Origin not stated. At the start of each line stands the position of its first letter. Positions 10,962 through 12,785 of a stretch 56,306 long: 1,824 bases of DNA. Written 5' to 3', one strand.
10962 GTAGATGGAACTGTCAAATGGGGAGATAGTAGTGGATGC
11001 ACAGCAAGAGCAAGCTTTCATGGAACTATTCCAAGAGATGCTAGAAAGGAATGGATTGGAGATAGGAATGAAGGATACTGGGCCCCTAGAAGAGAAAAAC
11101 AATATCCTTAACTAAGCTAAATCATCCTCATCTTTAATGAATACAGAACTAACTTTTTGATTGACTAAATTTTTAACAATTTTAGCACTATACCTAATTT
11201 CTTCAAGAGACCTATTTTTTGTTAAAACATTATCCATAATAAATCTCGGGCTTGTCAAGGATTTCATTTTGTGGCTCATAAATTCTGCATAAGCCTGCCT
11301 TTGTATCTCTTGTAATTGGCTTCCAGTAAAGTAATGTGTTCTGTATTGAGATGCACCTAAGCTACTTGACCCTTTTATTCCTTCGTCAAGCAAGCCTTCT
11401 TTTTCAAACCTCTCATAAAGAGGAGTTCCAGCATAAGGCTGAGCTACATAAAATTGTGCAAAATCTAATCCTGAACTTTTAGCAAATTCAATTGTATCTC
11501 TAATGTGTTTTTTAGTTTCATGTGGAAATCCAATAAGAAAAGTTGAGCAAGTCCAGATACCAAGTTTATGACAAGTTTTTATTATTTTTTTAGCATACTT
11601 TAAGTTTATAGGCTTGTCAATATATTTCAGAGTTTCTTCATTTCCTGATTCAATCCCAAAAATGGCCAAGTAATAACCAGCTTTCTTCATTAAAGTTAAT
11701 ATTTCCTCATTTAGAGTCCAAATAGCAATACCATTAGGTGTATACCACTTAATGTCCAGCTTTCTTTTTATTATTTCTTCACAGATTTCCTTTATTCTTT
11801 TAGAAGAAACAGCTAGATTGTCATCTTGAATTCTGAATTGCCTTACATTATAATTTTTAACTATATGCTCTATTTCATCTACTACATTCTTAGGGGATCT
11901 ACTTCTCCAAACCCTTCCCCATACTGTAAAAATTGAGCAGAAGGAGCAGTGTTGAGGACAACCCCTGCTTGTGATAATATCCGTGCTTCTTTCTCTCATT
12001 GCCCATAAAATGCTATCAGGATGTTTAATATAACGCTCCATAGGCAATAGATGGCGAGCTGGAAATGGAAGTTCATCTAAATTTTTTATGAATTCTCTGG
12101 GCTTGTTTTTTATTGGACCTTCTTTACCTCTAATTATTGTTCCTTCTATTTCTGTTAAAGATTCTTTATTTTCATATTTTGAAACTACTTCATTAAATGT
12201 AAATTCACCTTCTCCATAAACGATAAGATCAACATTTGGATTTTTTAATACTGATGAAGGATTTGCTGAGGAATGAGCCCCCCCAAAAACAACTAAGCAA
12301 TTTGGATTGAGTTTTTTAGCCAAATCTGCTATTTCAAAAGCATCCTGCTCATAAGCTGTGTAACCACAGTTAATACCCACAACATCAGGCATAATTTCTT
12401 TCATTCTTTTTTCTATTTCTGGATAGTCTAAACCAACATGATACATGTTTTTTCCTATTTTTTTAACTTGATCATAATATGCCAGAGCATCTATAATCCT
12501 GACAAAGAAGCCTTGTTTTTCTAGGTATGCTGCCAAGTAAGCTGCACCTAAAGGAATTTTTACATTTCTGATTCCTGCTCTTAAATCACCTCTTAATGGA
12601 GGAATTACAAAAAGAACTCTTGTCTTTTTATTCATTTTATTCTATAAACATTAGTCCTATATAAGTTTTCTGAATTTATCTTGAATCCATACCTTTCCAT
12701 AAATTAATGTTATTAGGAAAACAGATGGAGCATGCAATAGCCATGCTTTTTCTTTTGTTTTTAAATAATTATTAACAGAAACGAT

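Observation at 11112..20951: Nine-gene lipid-linked glycan operon with two B12-radical-SAM enzymes and a SPASM radical-SAM enzyme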

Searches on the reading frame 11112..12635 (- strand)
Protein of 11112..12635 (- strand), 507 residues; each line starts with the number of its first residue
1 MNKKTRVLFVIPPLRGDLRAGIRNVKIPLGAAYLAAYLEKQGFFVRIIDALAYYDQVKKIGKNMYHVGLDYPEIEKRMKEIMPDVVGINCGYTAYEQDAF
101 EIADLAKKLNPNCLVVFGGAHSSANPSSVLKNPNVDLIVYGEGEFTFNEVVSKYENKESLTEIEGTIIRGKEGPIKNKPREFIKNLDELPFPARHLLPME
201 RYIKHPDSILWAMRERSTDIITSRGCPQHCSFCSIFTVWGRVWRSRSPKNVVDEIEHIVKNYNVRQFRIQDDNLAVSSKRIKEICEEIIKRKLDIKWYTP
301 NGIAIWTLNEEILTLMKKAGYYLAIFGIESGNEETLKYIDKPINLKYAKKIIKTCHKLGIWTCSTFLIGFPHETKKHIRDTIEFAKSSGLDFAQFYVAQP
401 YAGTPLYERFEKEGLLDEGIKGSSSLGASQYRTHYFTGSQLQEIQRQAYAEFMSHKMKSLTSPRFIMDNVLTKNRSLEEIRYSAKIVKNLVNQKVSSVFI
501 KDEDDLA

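Call 4: search_protein_families(library=pfam, proteins=[window:11112-12635:-], max_evalue=0.01)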
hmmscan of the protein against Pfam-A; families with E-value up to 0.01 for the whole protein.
window:11112-12635:- (507 aa): 4 families
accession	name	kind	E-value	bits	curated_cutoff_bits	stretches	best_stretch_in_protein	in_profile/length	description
PF04055.27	Radical_SAM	-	2.1e-24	87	29.5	1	220-385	1-166/166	Radical SAM superfamily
PF02310.24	B12-binding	-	2.6e-19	69.7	32.1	1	24-150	10-120/121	B12 binding domain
PF08497.15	Radical_SAM_N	-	0.0017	18.1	25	0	127-171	153-200/301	Radical SAM N-terminal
PF19864.5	Radical_SAM_N2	-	0.006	16.5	29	0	112-158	86-129/151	Radical SAM proteins, N-terminal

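Call 6: search_protein_families(library=ncbifam, proteins=[window:11112-12635:-], max_evalue=0.001)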
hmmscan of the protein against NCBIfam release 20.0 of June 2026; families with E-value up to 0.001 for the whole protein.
window:11112-12635:- (507 aa): 30 families (the best 25 are shown)
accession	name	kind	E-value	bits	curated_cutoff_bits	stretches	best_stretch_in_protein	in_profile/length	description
NF038361.1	rSAM_Sden_1168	equivalog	4.6e-67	226.8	575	1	3-414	61-477/560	Sden_1168 family B12-binding radical SAM P-methyltransferase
TIGR03471.1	HpnJ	equivalog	3.8e-59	200.8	577.6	1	91-421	77-398/472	hopanoid biosynthesis associated radical SAM protein HpnJ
TIGR02026.1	BchE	equivalog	3.7e-54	184.4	481.35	1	7-411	2-388/497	magnesium-protoporphyrin IX monomethyl ester anaerobic oxidative cyclase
NF050148.1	rSAM_ApyD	equivalog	9.3e-43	146.5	750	1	24-412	21-395/645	RiPP biosynthesis radical SAM protein ApyD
TIGR04072.2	rSAM_ladder_B12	equivalog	6.7e-39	133.7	360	2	218-419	181-381/443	lipid biosynthesis B12-binding/radical SAM protein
TIGR04367.1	HpnR_B12_rSAM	equivalog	8.8e-39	133.3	650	1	72-408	50-371/490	hopanoid C-3 methylase HpnR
TIGR04479.1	bcpD_PhpK_rSAM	subfamily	3.8e-36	124.5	600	1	30-414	74-435/504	PhpK family radical SAM P-methyltransferase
TIGR04014.1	B12_SAM_MJ_0865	equivalog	2.9e-33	115.3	360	1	72-490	28-427/434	methyl-coenzyme M reductase glutamine C-methyltransferase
TIGR03975.1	rSAM_ocin_1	subfamily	4.2e-31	108.1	281.85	1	74-381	120-423/606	RiPP maturation radical SAM C-methyltransferase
TIGR04385.1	B12_rSAM_cofa1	equivalog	2.7e-28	99.4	450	1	28-384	20-360/438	B12 lower ligand biosynthesis radical SAM protein BzaD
TIGR04190.1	B12_SAM_Ta0216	equivalog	3.1e-27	95.4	500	1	27-386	36-392/554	TIGR04190 family B12-binding domain/radical SAM domain protein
NF033712.0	B12_rSAM_KedN5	subfamily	3.2e-25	88.4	700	1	74-292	54-268/624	KedN5 family methylcobalamin-dependent radical SAM C-methyltransferase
TIGR04013.1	B12_SAM_MJ_1487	hypoth_equivalog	1.7e-24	86.4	251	1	91-387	48-332/382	TIGR04013 family B12-binding domain/radical SAM domain-containing protein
NF033070.1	rSAM_AprD4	equivalog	1.4e-20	73.6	500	1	178-418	163-398/456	AprD4 family radical SAM diol-dehydratase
TIGR04295.1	B12_rSAM_oligo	hypoth_equivalog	3e-18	65.7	400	1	17-409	14-383/422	TIGR04295 family B12-binding domain-containing radical SAM protein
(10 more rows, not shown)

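Call 8: find_homologous_proteins(query=window:11112-12635:-, max_evalue=1e-10)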
Query window:11112-12635:- (507 aa): 5116 proteins with E <= 1e-10 among 8000 candidates; the best 120 are listed.
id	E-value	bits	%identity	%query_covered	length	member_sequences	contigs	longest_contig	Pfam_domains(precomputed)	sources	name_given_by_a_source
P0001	0.0e+0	1081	92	100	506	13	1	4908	PF04055.28,PF02310.25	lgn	-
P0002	2.2e-295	998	84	100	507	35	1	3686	PF04055.28,PF02310.25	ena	-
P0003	1.0e-248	844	83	85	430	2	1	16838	PF04055.28,PF02310.25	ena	-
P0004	1.3e-184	633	54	99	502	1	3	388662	PF04055.28,PF02310.25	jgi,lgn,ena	jgi:anaerobic magnesium-protoporphyrin IX monomethyl ester cyclase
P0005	1.9e-181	622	55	99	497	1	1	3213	PF04055.28,PF02310.25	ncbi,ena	-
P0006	5.0e-180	618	55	99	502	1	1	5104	PF04055.28,PF02310.25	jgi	-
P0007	1.6e-179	616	53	98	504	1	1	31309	PF04055.28,PF02310.25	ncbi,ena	-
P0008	1.2e-178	613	54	100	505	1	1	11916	PF04055.28,PF02310.25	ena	-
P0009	2.2e-178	612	54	99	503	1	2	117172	PF04055.28,PF02310.25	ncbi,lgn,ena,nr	ncbi:radical SAM protein [Candidatus Pacearchaeota archaeon]|nr:radical SAM protein [Candidatus Pace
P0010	6.3e-178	611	54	99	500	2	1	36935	PF04055.28,PF02310.25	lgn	-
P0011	2.0e-177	609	54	98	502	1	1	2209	PF04055.28,PF02310.25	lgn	-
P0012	5.2e-177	608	52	99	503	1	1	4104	PF04055.28,PF02310.25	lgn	-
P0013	8.3e-177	607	53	98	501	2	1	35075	PF04055.28,PF02310.25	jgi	-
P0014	1.6e-176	606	52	99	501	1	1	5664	PF04055.28,PF02310.25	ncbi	-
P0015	3.6e-176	605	53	99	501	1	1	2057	PF04055.28,PF02310.25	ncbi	-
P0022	1.5e-172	593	53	99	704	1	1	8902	PF13847.13,PF13489.13,PF04055.28,PF08241.19,PF02310.25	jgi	-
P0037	2.8e-168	579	52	99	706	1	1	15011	PF13847.13,PF13489.13,PF04055.28,PF08241.19,PF02310.25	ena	-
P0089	8.3e-139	482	47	96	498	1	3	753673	PF04055.28,PF02310.25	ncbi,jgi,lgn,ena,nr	ncbi:MAG TPA: radical SAM protein [Candidatus Paceibacterota bacterium]|nr:radical SAM protein [Cand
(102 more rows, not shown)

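Call 10: find_encoding_contigs(protein=P0004, flank=10000, max_places=2)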
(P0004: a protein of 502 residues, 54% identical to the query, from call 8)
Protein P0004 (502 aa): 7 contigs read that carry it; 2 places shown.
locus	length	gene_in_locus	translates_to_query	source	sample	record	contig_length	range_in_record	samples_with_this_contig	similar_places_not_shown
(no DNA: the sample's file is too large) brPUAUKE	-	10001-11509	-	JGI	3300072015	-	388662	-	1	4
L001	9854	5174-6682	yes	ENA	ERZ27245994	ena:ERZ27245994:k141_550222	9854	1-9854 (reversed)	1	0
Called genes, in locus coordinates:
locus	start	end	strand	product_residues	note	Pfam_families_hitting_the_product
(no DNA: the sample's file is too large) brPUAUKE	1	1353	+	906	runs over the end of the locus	PF02516:STT3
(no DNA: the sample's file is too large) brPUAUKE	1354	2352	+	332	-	PF00953:Glycos_transf_4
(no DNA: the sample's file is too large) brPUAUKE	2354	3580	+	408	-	PF13440:Polysacc_synt_3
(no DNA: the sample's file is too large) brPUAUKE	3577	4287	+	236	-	PF00535:Glycos_transf_2, PF10111:Glyco_tranf_2_2, PF13641:Glyco_tranf_2_3 (weak)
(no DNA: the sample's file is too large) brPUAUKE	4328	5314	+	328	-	PF00535:Glycos_transf_2, PF10111:Glyco_tranf_2_2, PF13641:Glyco_tranf_2_3, PF13632:Glyco_trans_2_3 (weak)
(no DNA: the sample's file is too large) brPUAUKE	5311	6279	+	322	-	PF00535:Glycos_transf_2, PF10111:Glyco_tranf_2_2, PF13641:Glyco_tranf_2_3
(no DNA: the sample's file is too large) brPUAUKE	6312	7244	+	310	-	PF00535:Glycos_transf_2, PF10111:Glyco_tranf_2_2 (weak), PF13641:Glyco_tranf_2_3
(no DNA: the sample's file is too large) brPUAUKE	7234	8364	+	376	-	PF04055:Radical_SAM, PF13353:Fer4_12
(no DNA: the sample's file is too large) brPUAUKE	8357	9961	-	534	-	PF13231:PMT_2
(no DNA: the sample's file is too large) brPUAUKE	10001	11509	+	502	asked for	PF02310:B12-binding, PF04055:Radical_SAM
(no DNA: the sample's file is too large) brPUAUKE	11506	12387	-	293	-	PF00535:Glycos_transf_2, PF13506:Glyco_transf_21, PF13641:Glyco_tranf_2_3, PF13632:Glyco_trans_2_3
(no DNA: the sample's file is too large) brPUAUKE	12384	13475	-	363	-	PF13439:Glyco_transf_4, PF13579:Glyco_trans_4_4 (weak), PF00534:Glycos_transf_1, PF13692:Glyco_trans_1_4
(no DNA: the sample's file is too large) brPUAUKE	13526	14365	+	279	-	PF00535:Glycos_transf_2, PF10111:Glyco_tranf_2_2, PF13641:Glyco_tranf_2_3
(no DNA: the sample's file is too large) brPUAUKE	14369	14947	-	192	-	PF13489:Methyltransf_23, PF08241:Methyltransf_11, PF08242:Methyltransf_12 (weak), PF13847:Methyltransf_31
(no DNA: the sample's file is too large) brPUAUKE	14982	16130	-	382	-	-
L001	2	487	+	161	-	?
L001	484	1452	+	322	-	PF00535:Glycos_transf_2, PF10111:Glyco_tranf_2_2, PF13641:Glyco_tranf_2_3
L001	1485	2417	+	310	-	PF00535:Glycos_transf_2, PF10111:Glyco_tranf_2_2 (weak), PF13641:Glyco_tranf_2_3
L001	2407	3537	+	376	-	PF04055:Radical_SAM, PF13353:Fer4_12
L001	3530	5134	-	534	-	PF13231:PMT_2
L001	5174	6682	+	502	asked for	PF02310:B12-binding, PF04055:Radical_SAM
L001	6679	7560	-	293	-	PF00535:Glycos_transf_2, PF13506:Glyco_transf_21, PF13641:Glyco_tranf_2_3, PF13632:Glyco_trans_2_3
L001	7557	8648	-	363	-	PF13439:Glyco_transf_4, PF13579:Glyco_trans_4_4 (weak), PF00534:Glycos_transf_1, PF13692:Glyco_trans_1_4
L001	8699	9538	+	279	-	PF00535:Glycos_transf_2, PF10111:Glyco_tranf_2_2, PF13641:Glyco_tranf_2_3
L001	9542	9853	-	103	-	?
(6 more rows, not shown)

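Call 11: find_encoding_contigs(protein=P0089, flank=10000, max_places=2)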
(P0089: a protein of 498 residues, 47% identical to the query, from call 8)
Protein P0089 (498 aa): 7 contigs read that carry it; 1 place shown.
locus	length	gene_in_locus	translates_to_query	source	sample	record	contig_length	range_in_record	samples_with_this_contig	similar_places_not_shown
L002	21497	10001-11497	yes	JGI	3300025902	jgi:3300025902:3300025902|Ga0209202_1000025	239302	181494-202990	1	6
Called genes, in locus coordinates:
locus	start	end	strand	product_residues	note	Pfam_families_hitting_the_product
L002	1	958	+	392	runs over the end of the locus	-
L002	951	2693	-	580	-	PF02543:Carbam_trans_N, PF16861:Carbam_trans_C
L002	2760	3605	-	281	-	PF00535:Glycos_transf_2, PF10111:Glyco_tranf_2_2, PF13641:Glyco_tranf_2_3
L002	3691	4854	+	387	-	PF13439:Glyco_transf_4, PF13579:Glyco_trans_4_4 (faint), PF20706:GT4-conflict (weak), PF00534:Glycos_transf_1, PF13692:Glyco_trans_1_4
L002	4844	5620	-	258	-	PF02540:NAD_synthase (weak), PF02568:ThiI (faint), PF06508:QueC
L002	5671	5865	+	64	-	-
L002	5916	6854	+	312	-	PF00535:Glycos_transf_2, PF13641:Glyco_tranf_2_3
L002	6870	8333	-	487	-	PF04851:ResIII, PF00270:DEAD, PF00271:Helicase_C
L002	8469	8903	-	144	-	PF05014:Nuc_deoxyrib_tr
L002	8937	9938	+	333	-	PF01075:Glyco_transf_9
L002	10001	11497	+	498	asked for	PF02310:B12-binding, PF04055:Radical_SAM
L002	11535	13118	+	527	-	-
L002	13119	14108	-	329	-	PF13641:Glyco_tranf_2_3 (weak), PF13704:Glyco_tranf_2_4 (faint), PF00535:Glycos_transf_2, PF10111:Glyco_tranf_2_2 (weak)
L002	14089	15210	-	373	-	PF04055:Radical_SAM, PF13186:SPASM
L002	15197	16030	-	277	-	PF01073:3Beta_HSD (weak), PF01370:Epimerase, PF04321:RmlD_sub_bind (faint), PF05368:NmrA (weak), PF07993:NAD_binding_4 (faint), PF13460:NAD_binding_10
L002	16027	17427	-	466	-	PF02310:B12-binding, PF04055:Radical_SAM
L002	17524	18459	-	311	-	PF00535:Glycos_transf_2, PF13641:Glyco_tranf_2_3 (faint)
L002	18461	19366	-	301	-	PF00535:Glycos_transf_2, PF13641:Glyco_tranf_2_3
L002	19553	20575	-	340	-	PF00953:Glycos_transf_4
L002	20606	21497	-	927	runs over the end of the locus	PF02516:STT3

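Call 14: search_solved_structures(query=window:11112-12635:-, max_evalue=0.001)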
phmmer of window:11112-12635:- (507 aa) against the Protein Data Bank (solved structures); distinct sequences matched with E-value up to 0.001: 8.
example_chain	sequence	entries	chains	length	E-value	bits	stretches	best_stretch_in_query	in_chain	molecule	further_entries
9ccb_A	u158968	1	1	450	5.3e-20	74.8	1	116-418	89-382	Radical SAM core domain-containing protein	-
7kdx_A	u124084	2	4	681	4.4e-17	65.1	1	80-388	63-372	Methyltransferase TokK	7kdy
6fd2_B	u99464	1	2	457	2.1e-15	59.6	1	187-425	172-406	Putative apramycin biosynthetic oxidoreductase 4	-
5ul2_A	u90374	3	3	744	7.7e-11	44.6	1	55-342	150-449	OxsB protein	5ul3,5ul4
2qgq_A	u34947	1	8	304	1.6e-06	30.3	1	222-411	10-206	Protein TM_1862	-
9n1b_A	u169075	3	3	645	2.8e-06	29.5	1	73-287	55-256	Radical SAM protein | Radical SAM enzyme CysS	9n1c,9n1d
4jc0_A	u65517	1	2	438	2.8e-06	29.5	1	221-411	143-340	Ribosomal protein S12 methylthiotransferase RimO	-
6wte_A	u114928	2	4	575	5.4e-05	25.3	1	207-383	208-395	B12-binding domain-containing protein | Tryptophan-C2-methyltransferase containing B12-binding domain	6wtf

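Call 30: find_related_loci(query=A2, collection=metagenome_contigs, flank=10000)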
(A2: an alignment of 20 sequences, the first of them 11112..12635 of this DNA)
Query A2 (507 aa) in metagenome_contigs; peptide patterns used: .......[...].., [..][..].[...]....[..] (x = any residue, [..] = any of these).
600 stretches matched a pattern (row limit reached: there are more); 571 encode a relative of the query (tblastn E <= 1e-3); the best 80 are kept; 80 distinct loci.
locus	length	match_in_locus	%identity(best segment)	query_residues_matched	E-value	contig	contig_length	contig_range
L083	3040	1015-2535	50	2-505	1e-167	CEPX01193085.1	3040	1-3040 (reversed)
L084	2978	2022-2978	55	1-320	6e-114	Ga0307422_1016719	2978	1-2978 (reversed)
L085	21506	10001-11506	39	2-498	4e-109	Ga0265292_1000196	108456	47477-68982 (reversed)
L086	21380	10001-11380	40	4-457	8e-108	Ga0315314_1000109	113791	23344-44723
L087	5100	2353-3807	34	7-486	3e-88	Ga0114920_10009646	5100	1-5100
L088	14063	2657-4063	37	6-476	5e-87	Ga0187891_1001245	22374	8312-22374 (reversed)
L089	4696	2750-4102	35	6-490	1e-85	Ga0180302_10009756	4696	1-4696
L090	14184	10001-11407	37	27-486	2e-99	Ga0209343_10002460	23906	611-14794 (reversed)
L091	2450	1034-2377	36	2-470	2e-80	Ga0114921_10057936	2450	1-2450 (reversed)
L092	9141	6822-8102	36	28-485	6e-77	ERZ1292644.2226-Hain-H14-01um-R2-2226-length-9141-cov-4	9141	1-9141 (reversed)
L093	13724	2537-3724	37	5-416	2e-75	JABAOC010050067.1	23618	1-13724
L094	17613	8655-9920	35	6-452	7e-74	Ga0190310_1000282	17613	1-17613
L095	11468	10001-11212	35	28-452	4e-73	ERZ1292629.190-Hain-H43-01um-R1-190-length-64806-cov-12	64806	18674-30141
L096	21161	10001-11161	36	6-418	1e-71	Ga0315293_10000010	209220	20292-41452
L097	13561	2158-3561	30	5-494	5e-72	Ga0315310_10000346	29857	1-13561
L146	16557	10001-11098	34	102-464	3e-57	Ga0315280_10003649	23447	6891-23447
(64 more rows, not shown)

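Call 47: search_protein_families(library=pfam, proteins=[P0022, P0037, L002:11535-13118:+, L001:2407-3537:+], max_evalue=0.001)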
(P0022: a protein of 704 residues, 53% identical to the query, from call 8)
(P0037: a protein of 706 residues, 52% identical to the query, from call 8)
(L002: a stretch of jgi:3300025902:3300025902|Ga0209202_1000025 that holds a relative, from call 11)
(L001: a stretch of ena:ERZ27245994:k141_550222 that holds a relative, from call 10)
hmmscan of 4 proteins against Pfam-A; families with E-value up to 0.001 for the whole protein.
P0022 (704 aa): 10 families
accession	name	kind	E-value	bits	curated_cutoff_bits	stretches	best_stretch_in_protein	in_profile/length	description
PF04055.27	Radical_SAM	-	6.4e-22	78.9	29.5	1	220-385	1-166/166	Radical SAM superfamily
PF02310.24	B12-binding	-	8.4e-18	64.8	32.1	1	28-149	14-120/121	B12 binding domain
PF08241.18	Methyltransf_11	-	6.5e-11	43.2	21.2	1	562-647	2-93/95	Methyltransferase domain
PF13489.12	Methyltransf_23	-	1.1e-08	35.4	27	1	559-688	25-163/164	Methyltransferase domain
PF13847.12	Methyltransf_31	-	2.5e-06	27.7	27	0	605-665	65-127/145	Methyltransferase domain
PF13649.12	Methyltransf_25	-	0.00012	23.1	27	1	600-645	51-97/97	Methyltransferase domain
PF19864.5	Radical_SAM_N2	-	0.00018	21.4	29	1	99-158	74-130/151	Radical SAM proteins, N-terminal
PF13353.11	Fer4_12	-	0.00024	21.8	22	0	224-311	13-100/137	4Fe-4S single cluster domain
PF01209.24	Ubie_methyltran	-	0.0003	20.6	20.1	0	592-650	95-152/233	ubiE/COQ5 methyltransferase family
PF08242.18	Methyltransf_12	-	0.00083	20.5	30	0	609-647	64-98/98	Methyltransferase domain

P0037 (706 aa): 7 families
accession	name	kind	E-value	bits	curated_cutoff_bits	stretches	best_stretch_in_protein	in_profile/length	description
PF02310.24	B12-binding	-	2.6e-20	72.9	32.1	1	27-149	13-119/121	B12 binding domain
PF04055.27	Radical_SAM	-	7.4e-19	68.9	29.5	1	220-385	1-166/166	Radical SAM superfamily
PF08241.18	Methyltransf_11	-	3.3e-10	40.9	21.2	1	566-649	3-93/95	Methyltransferase domain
PF13489.12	Methyltransf_23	-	1.1e-07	32.1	27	1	565-690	28-163/164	Methyltransferase domain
PF19864.5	Radical_SAM_N2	-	7.1e-05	22.7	29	1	111-162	85-133/151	Radical SAM proteins, N-terminal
PF13847.12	Methyltransf_31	-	7.3e-05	22.9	27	1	565-660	9-120/145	Methyltransferase domain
PF13649.12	Methyltransf_25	-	0.0002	22.4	27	1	576-647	23-97/97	Methyltransferase domain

L002:11535-13118:+ (527 aa): 0 families

L001:2407-3537:+ (376 aa): 2 families
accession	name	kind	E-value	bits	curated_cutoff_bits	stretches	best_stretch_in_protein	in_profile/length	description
PF04055.27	Radical_SAM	-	1.4e-24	87.6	29.5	1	48-213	2-166/166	Radical SAM superfamily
PF13353.11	Fer4_12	-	1.3e-09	38.9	22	1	50-154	12-119/137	4Fe-4S single cluster domain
